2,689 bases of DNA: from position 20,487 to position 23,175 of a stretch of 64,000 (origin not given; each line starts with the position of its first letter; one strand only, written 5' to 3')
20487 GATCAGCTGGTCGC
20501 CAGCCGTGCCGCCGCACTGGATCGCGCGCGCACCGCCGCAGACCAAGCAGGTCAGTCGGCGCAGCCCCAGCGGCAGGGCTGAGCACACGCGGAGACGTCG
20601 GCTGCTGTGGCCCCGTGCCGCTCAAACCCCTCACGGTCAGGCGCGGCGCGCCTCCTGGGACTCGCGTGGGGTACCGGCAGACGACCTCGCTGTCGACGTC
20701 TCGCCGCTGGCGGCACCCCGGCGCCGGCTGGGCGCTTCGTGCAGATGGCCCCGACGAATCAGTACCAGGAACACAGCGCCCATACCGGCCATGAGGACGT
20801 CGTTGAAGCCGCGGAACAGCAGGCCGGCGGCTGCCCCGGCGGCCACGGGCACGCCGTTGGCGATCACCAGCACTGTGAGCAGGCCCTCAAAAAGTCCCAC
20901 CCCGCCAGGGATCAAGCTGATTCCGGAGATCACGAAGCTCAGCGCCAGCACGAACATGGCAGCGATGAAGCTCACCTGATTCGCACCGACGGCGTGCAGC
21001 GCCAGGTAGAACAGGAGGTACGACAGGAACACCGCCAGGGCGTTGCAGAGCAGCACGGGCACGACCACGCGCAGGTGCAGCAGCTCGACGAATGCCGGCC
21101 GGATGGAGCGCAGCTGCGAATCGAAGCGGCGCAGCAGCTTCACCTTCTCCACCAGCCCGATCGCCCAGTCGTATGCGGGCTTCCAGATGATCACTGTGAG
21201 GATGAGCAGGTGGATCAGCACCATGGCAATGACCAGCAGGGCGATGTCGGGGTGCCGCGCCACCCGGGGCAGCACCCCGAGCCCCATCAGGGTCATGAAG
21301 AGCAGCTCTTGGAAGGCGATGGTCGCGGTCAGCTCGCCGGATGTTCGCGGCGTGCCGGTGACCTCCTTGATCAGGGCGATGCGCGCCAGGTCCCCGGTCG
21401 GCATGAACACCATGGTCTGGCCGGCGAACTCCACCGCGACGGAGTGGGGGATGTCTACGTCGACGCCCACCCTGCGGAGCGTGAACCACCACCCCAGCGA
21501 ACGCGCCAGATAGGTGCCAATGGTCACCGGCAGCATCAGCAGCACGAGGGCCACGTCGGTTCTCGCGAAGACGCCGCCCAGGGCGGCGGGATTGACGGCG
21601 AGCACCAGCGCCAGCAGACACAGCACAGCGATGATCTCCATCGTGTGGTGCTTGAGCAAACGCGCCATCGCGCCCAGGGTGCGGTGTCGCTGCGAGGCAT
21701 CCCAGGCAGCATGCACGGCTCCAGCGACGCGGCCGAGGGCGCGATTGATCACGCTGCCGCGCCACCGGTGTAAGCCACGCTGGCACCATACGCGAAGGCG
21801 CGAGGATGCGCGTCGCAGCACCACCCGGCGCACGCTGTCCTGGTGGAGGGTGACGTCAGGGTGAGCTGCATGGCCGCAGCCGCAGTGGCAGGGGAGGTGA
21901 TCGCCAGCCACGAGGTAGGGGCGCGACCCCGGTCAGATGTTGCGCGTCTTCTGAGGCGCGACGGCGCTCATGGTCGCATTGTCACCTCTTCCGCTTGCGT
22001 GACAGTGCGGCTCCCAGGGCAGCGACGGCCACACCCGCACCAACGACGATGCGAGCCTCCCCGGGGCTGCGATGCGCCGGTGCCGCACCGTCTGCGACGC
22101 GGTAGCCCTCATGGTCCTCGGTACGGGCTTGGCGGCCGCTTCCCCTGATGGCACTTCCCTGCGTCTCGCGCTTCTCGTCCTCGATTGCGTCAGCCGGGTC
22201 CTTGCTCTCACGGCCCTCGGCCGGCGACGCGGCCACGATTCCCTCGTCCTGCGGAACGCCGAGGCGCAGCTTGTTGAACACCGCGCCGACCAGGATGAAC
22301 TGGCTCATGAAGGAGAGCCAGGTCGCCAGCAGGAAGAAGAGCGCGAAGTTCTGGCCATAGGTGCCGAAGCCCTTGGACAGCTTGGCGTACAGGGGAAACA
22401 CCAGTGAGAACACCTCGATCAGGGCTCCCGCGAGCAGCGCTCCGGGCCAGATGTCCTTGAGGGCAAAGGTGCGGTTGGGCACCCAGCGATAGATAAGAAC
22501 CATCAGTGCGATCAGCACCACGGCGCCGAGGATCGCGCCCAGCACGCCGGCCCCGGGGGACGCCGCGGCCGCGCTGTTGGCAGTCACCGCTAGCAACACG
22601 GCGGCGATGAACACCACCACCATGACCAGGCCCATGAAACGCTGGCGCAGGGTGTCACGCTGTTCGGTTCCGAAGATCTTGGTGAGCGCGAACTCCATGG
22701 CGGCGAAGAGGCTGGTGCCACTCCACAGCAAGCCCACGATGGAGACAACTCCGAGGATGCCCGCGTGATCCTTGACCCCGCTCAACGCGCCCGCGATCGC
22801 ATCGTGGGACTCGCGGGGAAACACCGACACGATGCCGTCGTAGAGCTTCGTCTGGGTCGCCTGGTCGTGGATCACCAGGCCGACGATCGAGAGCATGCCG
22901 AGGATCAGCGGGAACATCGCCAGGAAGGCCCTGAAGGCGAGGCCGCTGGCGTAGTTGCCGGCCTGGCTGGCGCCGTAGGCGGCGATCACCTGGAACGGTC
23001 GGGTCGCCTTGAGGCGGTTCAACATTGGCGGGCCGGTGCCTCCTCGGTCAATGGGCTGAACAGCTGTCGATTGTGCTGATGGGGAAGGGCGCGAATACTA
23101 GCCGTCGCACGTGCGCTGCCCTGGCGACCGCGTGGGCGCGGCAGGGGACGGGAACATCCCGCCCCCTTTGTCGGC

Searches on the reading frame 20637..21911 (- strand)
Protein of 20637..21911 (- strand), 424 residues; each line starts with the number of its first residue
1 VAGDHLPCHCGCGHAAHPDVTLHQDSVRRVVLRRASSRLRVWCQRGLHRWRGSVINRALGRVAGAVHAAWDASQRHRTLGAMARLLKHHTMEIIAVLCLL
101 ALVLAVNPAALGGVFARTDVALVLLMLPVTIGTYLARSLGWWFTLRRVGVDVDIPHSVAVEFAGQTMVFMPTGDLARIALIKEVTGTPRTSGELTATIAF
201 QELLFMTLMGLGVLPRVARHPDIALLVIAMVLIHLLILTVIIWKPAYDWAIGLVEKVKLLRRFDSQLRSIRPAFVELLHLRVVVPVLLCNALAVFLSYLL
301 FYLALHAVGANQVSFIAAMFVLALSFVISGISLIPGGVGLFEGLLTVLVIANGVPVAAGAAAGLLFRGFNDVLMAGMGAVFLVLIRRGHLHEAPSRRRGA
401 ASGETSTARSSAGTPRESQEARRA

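Call 69: search_protein_families(library=pfam, proteins=[window:20637-21911:-], max_evalue=0.00001)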
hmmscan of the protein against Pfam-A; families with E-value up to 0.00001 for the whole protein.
window:20637-21911:- (424 aa): 1 family
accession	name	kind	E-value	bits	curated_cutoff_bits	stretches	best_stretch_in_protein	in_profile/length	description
PF03706.18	LPG_synthase_TM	-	2.6e-24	86.7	33.4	1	95-370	8-294/302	Lysylphosphatidylglycerol synthase TM region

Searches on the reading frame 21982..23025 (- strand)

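Call 69: search_protein_families(library=pfam, proteins=[window:21982-23025:-], max_evalue=0.00001)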
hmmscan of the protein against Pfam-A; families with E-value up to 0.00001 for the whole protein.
window:21982-23025:- (347 aa): 1 family
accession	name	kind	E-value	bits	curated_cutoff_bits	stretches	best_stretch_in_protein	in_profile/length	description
PF03631.20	Virul_fac_BrkB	-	5.4e-37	128.3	33.7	1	23-252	6-253/259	Virulence factor BrkB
